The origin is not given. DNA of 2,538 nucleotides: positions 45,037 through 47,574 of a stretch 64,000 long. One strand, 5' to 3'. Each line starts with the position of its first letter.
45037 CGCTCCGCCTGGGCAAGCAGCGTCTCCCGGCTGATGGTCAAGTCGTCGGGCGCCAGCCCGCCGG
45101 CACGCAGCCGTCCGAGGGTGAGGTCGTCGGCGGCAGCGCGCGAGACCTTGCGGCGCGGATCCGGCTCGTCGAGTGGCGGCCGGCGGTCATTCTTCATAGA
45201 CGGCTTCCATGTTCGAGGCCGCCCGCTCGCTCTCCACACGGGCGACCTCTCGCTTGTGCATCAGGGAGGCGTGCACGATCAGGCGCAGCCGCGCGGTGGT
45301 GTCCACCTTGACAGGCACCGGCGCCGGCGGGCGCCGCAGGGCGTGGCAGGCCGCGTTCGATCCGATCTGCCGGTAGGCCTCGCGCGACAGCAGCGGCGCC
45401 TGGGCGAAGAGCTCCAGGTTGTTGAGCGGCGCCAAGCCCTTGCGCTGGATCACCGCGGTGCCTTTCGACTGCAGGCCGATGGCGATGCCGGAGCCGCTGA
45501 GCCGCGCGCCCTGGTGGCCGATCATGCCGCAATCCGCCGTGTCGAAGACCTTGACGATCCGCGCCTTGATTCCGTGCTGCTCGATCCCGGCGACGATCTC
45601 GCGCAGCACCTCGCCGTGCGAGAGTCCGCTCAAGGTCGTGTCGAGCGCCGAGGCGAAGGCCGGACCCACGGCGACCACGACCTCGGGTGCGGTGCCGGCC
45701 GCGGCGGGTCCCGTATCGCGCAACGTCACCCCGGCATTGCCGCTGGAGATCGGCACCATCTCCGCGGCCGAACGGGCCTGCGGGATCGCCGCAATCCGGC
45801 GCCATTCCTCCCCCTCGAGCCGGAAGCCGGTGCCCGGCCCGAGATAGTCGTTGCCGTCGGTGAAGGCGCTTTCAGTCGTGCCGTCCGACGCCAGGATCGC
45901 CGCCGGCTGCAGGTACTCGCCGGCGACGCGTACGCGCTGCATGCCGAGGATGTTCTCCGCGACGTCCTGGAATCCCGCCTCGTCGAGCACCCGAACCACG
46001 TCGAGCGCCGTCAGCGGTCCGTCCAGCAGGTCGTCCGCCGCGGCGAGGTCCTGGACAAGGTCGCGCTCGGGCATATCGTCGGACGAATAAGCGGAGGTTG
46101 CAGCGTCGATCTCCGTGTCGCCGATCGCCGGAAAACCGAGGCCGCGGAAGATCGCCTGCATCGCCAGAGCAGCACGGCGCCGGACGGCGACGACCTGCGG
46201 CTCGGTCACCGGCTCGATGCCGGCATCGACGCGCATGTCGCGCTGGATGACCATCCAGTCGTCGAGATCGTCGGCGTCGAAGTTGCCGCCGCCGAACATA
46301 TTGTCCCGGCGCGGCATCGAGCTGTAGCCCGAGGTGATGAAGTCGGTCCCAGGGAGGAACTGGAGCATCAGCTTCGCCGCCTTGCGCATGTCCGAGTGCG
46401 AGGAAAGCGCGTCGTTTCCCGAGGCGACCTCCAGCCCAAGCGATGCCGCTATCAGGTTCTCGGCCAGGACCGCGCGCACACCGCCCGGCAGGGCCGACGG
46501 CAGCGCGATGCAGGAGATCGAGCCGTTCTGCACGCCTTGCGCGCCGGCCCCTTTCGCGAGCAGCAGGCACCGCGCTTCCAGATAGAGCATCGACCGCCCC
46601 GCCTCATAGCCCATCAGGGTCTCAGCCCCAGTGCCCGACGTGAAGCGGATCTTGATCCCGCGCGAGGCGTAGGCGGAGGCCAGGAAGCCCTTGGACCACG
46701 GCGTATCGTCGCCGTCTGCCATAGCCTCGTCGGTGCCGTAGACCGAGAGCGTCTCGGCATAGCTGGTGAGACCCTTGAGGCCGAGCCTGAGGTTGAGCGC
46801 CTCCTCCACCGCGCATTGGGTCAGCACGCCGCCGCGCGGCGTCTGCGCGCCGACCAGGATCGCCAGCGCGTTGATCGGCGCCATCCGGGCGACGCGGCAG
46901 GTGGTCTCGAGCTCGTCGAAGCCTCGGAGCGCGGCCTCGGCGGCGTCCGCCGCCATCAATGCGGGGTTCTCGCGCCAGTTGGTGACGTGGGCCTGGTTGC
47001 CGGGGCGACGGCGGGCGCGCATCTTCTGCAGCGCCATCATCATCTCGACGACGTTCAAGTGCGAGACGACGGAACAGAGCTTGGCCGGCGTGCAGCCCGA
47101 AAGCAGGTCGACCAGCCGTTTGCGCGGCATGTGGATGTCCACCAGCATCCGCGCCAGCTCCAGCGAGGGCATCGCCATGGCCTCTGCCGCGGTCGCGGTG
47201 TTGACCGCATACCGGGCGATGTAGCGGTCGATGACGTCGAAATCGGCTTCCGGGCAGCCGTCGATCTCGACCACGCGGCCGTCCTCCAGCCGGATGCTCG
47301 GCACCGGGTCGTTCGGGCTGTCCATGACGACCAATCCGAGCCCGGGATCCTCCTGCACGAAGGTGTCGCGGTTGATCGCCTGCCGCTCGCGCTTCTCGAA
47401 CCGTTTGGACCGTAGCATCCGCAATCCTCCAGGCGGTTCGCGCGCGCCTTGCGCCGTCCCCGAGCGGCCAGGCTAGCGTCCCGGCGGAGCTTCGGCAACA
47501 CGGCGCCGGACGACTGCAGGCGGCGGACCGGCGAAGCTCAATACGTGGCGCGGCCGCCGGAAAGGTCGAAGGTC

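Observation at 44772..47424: B12-dependent diol/glycerol dehydratase with fused alpha-beta subunits and no reactivase or microcompartment genes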

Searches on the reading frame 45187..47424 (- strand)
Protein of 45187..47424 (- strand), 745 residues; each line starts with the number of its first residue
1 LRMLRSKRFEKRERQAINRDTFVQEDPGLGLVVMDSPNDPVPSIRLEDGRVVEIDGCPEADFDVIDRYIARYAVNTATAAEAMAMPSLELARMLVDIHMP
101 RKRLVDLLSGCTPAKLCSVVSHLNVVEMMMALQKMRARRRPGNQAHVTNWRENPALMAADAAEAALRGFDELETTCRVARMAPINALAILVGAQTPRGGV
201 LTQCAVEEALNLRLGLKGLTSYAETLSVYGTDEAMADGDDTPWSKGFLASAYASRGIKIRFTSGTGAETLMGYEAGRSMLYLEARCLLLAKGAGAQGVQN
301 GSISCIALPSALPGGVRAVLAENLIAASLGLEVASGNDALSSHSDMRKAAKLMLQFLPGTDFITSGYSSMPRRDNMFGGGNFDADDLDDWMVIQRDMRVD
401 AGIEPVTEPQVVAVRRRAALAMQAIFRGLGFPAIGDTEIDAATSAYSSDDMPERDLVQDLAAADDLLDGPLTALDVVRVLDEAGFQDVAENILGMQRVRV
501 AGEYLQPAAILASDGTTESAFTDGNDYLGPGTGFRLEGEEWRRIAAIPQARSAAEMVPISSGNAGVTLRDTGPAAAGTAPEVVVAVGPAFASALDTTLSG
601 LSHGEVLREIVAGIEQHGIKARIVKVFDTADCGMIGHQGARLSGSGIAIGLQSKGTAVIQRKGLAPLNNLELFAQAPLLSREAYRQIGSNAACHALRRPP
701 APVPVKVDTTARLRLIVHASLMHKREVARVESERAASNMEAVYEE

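Call 4: search_protein_families(library=pfam, proteins=[window:45187-47424:-], max_evalue=0.01)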
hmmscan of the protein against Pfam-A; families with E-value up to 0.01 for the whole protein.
window:45187-47424:- (745 aa): 2 families
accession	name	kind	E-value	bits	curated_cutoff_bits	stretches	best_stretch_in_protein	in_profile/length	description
PF02286.21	Dehydratase_LU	-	4.1e-259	861.1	25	1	5-554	2-551/552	Dehydratase large subunit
PF02288.20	Dehydratase_MU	-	6.8e-26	90.7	27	1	588-699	2-108/110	Dehydratase medium subunit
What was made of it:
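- Checked: Pfam finds Dehydratase_LU at residues 5-554 (E 4e-259) and Dehydratase_MU at 588-699 (E 7e-26) in the same ORF (call 4).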

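Call 5: search_protein_families(library=ncbifam, proteins=[window:45187-47424:-], max_evalue=0.01)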
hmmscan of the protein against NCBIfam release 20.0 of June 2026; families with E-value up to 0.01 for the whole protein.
window:45187-47424:- (745 aa): 2 families
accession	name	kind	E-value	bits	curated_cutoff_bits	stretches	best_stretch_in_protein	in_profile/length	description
NF011979.0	PRK15444.1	subfamily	1.3e-256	852.5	788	1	5-555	3-553/555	propanediol/glycerol family dehydratase large subunit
NF011616.0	PRK15042.1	subfamily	4e-65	219.3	248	1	563-741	38-217/219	propanediol/glycerol family dehydratase medium subunit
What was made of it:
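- On AdoCbl-dependent diol/glycerol dehydratase (PduCDE/DhaB123, EC 4.2.1.28/30): NF011979 852.5 bits (cutoff 788) (calls 4, 5).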

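Call 8: find_homologous_proteins(query=window:45187-47424:-, max_evalue=1e-10)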
Query window:45187-47424:- (745 aa): 8000 proteins with E <= 1e-10 among 8000 candidates; the best 120 are listed.
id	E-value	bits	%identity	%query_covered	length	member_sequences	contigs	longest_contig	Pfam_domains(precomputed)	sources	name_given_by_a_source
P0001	0.0e+0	1630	100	100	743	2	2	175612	PF02288.21,PF02286.22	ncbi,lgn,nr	ncbi:MAG TPA: propanediol/glycerol family dehydratase large subunit [Dongiaceae bacterium]|nr:propan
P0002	0.0e+0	1421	87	100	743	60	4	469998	PF02288.21,PF02286.22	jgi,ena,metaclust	jgi:propanediol dehydratase large subunit|metaclust:\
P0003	0.0e+0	1398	85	100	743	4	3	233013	PF02288.21,PF02286.22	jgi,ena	-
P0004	0.0e+0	1299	78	98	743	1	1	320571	PF02288.21,PF02286.22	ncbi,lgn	ncbi:hypothetical protein BH10PSE7_BH10PSE7_06170 [soil metagenome]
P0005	0.0e+0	1295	78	100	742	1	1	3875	PF02288.21,PF02286.22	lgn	-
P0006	0.0e+0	1294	78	100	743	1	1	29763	PF02288.21,PF02286.22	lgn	-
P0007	0.0e+0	1294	77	100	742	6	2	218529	PF02288.21,PF02286.22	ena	-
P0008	0.0e+0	1286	78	100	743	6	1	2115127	PF02288.21,PF02286.22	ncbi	ncbi:MAG: propanediol/glycerol family dehydratase large subunit [Alsobacter sp.]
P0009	0.0e+0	1283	78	99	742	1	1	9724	PF02288.21,PF02286.22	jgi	jgi:propanediol dehydratase large subunit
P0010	0.0e+0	1280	77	99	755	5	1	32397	PF02288.21,PF02286.22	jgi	-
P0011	0.0e+0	1278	77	100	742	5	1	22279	PF02288.21,PF02286.22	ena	-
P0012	0.0e+0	1278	77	99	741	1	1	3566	PF02288.21,PF02286.22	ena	-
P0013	0.0e+0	1276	77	100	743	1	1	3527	PF02288.21,PF02286.22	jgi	jgi:propanediol dehydratase large subunit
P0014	0.0e+0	1273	77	99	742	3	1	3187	PF02288.21,PF02286.22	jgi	jgi:propanediol dehydratase large subunit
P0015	0.0e+0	1273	77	99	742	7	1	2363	PF02288.21,PF02286.22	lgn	-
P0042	0.0e+0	1225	74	100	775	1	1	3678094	PF02288.21,PF02286.22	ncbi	-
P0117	0.0e+0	1022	65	98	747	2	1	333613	PF02288.21,PF02286.22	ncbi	ncbi:MAG: propanediol/glycerol family dehydratase large subunit [Caldilineaceae bacterium]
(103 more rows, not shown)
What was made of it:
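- Checked: That gives 743 aa, 100% identical to a database protein from a Dongiaceae MAG (call 8).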

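Call 12: find_encoding_contigs(protein=P0001, flank=10000, max_places=3)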
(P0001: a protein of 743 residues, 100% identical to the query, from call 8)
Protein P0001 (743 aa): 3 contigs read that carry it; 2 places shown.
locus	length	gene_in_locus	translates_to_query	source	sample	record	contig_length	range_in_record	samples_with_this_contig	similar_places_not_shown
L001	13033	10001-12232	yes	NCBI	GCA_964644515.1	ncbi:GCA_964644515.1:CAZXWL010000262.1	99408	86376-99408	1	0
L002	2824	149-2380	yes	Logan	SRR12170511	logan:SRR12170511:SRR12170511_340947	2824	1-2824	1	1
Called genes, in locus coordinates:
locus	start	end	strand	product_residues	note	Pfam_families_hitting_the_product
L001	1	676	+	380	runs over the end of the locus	PF13407:Peripla_BP_4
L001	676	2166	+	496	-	PF00005:ABC_tran, PF13304:AAA_21 (faint), PF00005:ABC_tran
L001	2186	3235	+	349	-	PF02653:BPD_transp_2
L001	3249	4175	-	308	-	PF00126:HTH_1, PF03466:LysR_substrate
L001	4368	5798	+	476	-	PF00330:Aconitase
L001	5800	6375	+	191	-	PF00694:Aconitase_C, PF27512:LeuD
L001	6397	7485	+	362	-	PF00180:Iso_dh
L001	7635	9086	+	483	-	PF00890:FAD_binding_2, PF01266:DAO, PF03486:HI0933_like (faint), PF07992:Pyr_redox_2 (weak), PF12831:FAD_oxidored (weak), PF00732:GMC_oxred_N (faint)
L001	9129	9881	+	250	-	PF00106:adh_short, PF08659:KR, PF13561:adh_short_C2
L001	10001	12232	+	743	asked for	PF02286:Dehydratase_LU, PF02288:Dehydratase_MU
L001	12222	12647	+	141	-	PF02287:Dehydratase_SU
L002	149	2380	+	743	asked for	PF02286:Dehydratase_LU, PF02288:Dehydratase_MU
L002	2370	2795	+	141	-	PF02287:Dehydratase_SU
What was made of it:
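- On Naturally fused, reactivase-less dehydratase clade (Mesorhizobium/Mycobacterium/Hyphomicrobium type): Calls 4 and 12.
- Checked: The small subunit lies at 44772..45197 (-), 141 aa, Pfam Dehydratase_SU E 7e-31 (calls 4, 12).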

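Call 13: find_encoding_contigs(protein=P0008, flank=10000, max_places=2)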
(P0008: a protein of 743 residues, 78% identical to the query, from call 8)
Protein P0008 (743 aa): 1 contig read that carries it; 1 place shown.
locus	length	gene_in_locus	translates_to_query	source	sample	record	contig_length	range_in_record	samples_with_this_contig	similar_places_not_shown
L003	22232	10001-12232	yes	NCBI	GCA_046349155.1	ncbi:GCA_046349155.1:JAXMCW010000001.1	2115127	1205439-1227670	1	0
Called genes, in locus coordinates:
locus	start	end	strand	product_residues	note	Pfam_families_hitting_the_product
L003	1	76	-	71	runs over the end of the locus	-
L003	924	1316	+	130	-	PF00072:Response_reg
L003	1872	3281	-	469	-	PF02417:Chromate_transp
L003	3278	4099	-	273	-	PF09828:ChrB_C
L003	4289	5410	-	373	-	PF00107:ADH_zinc_N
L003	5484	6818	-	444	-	PF01593:Amino_oxidase, PF12831:FAD_oxidored (weak), PF13450:NAD_binding_8, PF01593:Amino_oxidase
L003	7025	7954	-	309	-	PF05853:BKACE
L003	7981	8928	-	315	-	PF02737:3HCDH_N, PF00725:3HCDH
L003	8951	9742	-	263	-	PF00106:adh_short, PF08659:KR, PF13561:adh_short_C2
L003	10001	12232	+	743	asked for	PF02286:Dehydratase_LU, PF02288:Dehydratase_MU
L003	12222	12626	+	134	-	PF02287:Dehydratase_SU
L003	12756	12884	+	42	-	-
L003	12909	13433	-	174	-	-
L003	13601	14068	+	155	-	PF06718:DUF1203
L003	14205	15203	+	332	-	PF13409:GST_N_2, PF00043:GST_C (weak), PF13410:GST_C_2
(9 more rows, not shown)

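Call 14: find_encoding_contigs(protein=P0002, flank=10000, max_places=2)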
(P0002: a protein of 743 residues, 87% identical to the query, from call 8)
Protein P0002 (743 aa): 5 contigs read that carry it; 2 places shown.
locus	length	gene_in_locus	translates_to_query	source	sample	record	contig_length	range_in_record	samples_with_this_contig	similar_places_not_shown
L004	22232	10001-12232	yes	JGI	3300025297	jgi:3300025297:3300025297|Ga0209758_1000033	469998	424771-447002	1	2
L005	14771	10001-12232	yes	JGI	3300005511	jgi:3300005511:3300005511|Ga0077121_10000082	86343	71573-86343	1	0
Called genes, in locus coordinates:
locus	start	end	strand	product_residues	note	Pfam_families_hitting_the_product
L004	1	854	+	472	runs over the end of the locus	PF13379:NMT1_2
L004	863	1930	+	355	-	PF00528:BPD_transp_1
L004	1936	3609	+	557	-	PF13191:AAA_16 (faint), PF13481:AAA_25 (faint), PF20703:nSTAND1 (faint), PF00005:ABC_tran, PF13304:AAA_21 (faint), PF13401:AAA_22 (faint), PF00005:ABC_tran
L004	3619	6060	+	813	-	PF07992:Pyr_redox_2, PF13738:Pyr_redox_3, PF00070:Pyr_redox, PF18267:Rubredoxin_C, PF04324:Fer2_BFD, PF03460:NIR_SIR_ferr, PF01077:NIR_SIR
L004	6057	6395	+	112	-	PF00355:Rieske, PF13806:Rieske_2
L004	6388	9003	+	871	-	PF04879:Molybdop_Fe4S4, PF00384:Molybdopterin, PF01568:Molydop_binding, PF04324:Fer2_BFD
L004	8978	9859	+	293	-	PF00590:TP_methylase (faint), PF13241:NAD_binding_7, PF14824:Sirohm_synth_M (weak), PF10414:CysG_dimeriser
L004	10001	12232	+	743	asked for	PF02286:Dehydratase_LU, PF02288:Dehydratase_MU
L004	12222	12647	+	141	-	PF02287:Dehydratase_SU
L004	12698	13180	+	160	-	-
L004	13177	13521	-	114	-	PF05899:Cupin_3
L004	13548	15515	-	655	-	PF01266:DAO (faint), PF01593:Amino_oxidase (weak), PF13450:NAD_binding_8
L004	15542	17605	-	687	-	PF00724:Oxidored_FMN, PF00070:Pyr_redox (faint), PF07992:Pyr_redox_2, PF13450:NAD_binding_8, PF22620:OYE-like_second_a-b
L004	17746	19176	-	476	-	PF13520:AA_permease_2, PF00324:AA_permease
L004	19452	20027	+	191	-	PF01047:MarR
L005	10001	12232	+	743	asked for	PF02286:Dehydratase_LU, PF02288:Dehydratase_MU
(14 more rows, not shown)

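Call 15: find_encoding_contigs(protein=P0042, flank=10000, max_places=2)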
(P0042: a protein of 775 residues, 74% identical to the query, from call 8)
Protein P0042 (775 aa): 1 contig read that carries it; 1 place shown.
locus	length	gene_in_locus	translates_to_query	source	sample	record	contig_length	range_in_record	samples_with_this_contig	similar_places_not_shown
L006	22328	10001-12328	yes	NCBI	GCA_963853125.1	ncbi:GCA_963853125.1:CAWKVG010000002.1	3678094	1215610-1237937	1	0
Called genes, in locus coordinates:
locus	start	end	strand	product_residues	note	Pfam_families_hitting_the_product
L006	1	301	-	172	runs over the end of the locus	PF14907:NTP_transf_5 (weak)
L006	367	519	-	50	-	-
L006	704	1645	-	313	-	PF01636:APH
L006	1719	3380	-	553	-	PF00890:FAD_binding_2 (weak), PF00996:GDI (faint), PF01266:DAO (weak), PF01593:Amino_oxidase, PF01946:Thi4 (weak), PF03486:HI0933_like (faint), PF12831:FAD_oxidored (weak), PF13450:NAD_binding_8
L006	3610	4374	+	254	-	PF00106:adh_short, PF08659:KR, PF13561:adh_short_C2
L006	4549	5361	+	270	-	PF00378:ECH_1, PF16113:ECH_2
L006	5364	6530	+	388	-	PF02771:Acyl-CoA_dh_N, PF02770:Acyl-CoA_dh_M, PF00441:Acyl-CoA_dh_1, PF08028:Acyl-CoA_dh_2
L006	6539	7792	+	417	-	PF02771:Acyl-CoA_dh_N (weak), PF02770:Acyl-CoA_dh_M, PF00441:Acyl-CoA_dh_1, PF08028:Acyl-CoA_dh_2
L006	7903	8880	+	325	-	PF01638:HxlR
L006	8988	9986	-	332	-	PF00892:EamA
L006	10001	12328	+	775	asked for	PF02286:Dehydratase_LU, PF02288:Dehydratase_MU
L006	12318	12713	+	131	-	PF02287:Dehydratase_SU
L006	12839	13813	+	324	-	PF12556:CobS_N, PF07728:AAA_5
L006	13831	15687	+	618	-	PF06213:CobT, PF11775:CobT_C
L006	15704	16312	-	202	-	PF01047:MarR, PF12802:MarR_2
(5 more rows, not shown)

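Call 16: find_encoding_contigs(protein=P0117, flank=10000, max_places=2)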
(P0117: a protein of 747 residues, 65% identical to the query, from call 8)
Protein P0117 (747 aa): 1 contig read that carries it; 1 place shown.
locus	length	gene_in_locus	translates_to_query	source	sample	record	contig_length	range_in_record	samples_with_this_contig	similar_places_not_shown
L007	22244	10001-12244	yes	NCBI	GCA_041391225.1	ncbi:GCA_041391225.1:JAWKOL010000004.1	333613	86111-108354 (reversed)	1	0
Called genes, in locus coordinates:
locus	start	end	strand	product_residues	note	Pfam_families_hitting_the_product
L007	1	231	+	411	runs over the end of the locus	PF00072:Response_reg, PF10609:ParA (faint), PF13614:AAA_31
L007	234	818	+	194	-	PF01478:Peptidase_A24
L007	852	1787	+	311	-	PF00482:T2SSF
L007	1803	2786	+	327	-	PF00482:T2SSF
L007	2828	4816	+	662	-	PF13428:TPR_14 (faint), PF14559:TPR_19 (weak), PF07676:PD40 (weak), PF26549:Tricorn_N (weak)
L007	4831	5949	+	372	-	PF00437:T2SSE, PF27713:UCP018868 (weak)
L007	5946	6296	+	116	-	-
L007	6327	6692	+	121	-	PF02643:DUF192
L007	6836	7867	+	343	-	PF01408:GFO_IDH_MocA, PF03447:NAD_binding_3 (weak), PF22725:GFO_IDH_MocA_C3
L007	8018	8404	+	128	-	PF00903:Glyoxalase, PF13669:Glyoxalase_4, PF18029:Glyoxalase_6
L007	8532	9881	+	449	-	PF04055:Radical_SAM, PF13186:SPASM, PF02810:SEC-C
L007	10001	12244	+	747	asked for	PF02286:Dehydratase_LU, PF02288:Dehydratase_MU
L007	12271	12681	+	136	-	PF02287:Dehydratase_SU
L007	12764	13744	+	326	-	PF08240:ADH_N, PF00107:ADH_zinc_N, PF13602:ADH_zinc_N_2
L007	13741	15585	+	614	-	PF00664:ABC_membrane, PF02463:SMC_N (weak), PF00005:ABC_tran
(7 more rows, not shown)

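Call 18: search_dna_similar(query=window:45187-47424:-, collection=plasmids, mode=protein, max_rows=40, rows=spread)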
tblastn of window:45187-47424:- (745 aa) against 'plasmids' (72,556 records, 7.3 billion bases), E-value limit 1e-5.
Records with a match: 94; places in all: 96; records where one place covers at least 80% of the query: 86.
Best place of each record, by identity: 60-80% 1; <60% 93.
By first word of the organism name: Citrobacter 33; Klebsiella 25; Salmonella 7; Escherichia 7; Enterobacteriaceae 3; Enterobacter 3; Halomarina 2; Listeria 2; Cetobacterium 2; Haladaptatus 2; and 8 more.
By predicted mobility (MOB-suite, as given by PLSDB): non-mobilizable 37; mobilizable 32; conjugative 25.
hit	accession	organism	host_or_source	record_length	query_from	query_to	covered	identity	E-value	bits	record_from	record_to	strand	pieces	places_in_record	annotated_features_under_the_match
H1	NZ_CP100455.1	Halomarina sp. BND7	cell culture,sediment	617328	5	734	97%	56.7%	0e+0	752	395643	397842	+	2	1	propanediol/glycerol family dehydratase large subunit | propanediol/glycerol family dehydratase medium subunit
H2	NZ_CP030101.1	Listeria monocytogenes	Environment,water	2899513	2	740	98%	55.6%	0e+0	775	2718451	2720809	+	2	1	none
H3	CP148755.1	Salmonella enterica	Pig,single cell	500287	3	730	98%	54.8%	0e+0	773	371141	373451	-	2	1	pduC: propanediol dehydratase large subunit PduC | pduD: propanediol dehydratase medium subunit PduD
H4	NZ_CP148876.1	Salmonella enterica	Homo sapiens,single cell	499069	3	730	98%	54.8%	0e+0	773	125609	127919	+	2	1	pduC: propanediol dehydratase large subunit PduC | pduD: propanediol dehydratase medium subunit PduD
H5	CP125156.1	Klebsiella pneumoniae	-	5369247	3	730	96%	55.4%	0e+0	768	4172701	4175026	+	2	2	pduC: propanediol dehydratase large subunit PduC | pduD: propanediol dehydratase medium subunit PduD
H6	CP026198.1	Enterobacteriaceae bacterium ENNIH3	-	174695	2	745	97%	54.7%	0e+0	762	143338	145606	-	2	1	pduC: propanediol dehydratase large subunit PduC | propanediol dehydratase medium subunit PduD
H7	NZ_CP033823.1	Klebsiella sp. FDAARGOS_511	Homo sapiens,Endotracheal aspirate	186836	2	745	97%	54.7%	0e+0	762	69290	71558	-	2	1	propanediol/glycerol family dehydratase large subunit | propanediol/glycerol family dehydratase medium subunit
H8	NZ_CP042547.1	Klebsiella michiganensis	Homo sapiens,Whole organism,clinical ...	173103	2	745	97%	54.7%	0e+0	762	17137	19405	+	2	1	propanediol/glycerol family dehydratase large subunit | propanediol/glycerol family dehydratase medium subunit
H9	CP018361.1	Klebsiella oxytoca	Homo sapiens,Perirectal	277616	2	745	97%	54.7%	0e+0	762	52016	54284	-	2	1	pduC: propanediol dehydratase | propanediol dehydratase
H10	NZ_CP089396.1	Klebsiella michiganensis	Homo sapiens,urine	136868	2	745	97%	54.7%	0e+0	762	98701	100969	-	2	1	propanediol/glycerol family dehydratase large subunit | propanediol/glycerol family dehydratase medium subunit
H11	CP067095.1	Klebsiella michiganensis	Homo sapiens,bacterial pure culure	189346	2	745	97%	54.7%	0e+0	762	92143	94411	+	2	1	propanediol/glycerol family dehydratase large subunit | propanediol/glycerol family dehydratase medium subunit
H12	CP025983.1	Enterobacteriaceae bacterium A-F18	Homo sapiens,cell culture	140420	2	745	97%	54.7%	0e+0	762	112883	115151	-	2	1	pduC: propanediol dehydratase large subunit PduC | propanediol dehydratase medium subunit PduD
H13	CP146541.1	Klebsiella michiganensis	-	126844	2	745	97%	54.7%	0e+0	762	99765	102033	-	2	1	propanediol/glycerol family dehydratase large subunit | propanediol/glycerol family dehydratase medium subunit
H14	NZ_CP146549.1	Klebsiella michiganensis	-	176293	2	745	97%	54.7%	0e+0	762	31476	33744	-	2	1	propanediol/glycerol family dehydratase large subunit | propanediol/glycerol family dehydratase medium subunit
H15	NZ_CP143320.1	Cetobacterium somerae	intestine of Yellow Catfish,pure culture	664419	4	744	99%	53.3%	0e+0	749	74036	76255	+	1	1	propanediol/glycerol family dehydratase large subunit | propanediol/glycerol family dehydratase medium subunit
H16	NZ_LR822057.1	Citrobacter werkmanii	-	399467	3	730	93%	56.4%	0e+0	759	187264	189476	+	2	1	propanediol/glycerol family dehydratase large subunit | propanediol/glycerol family dehydratase medium subunit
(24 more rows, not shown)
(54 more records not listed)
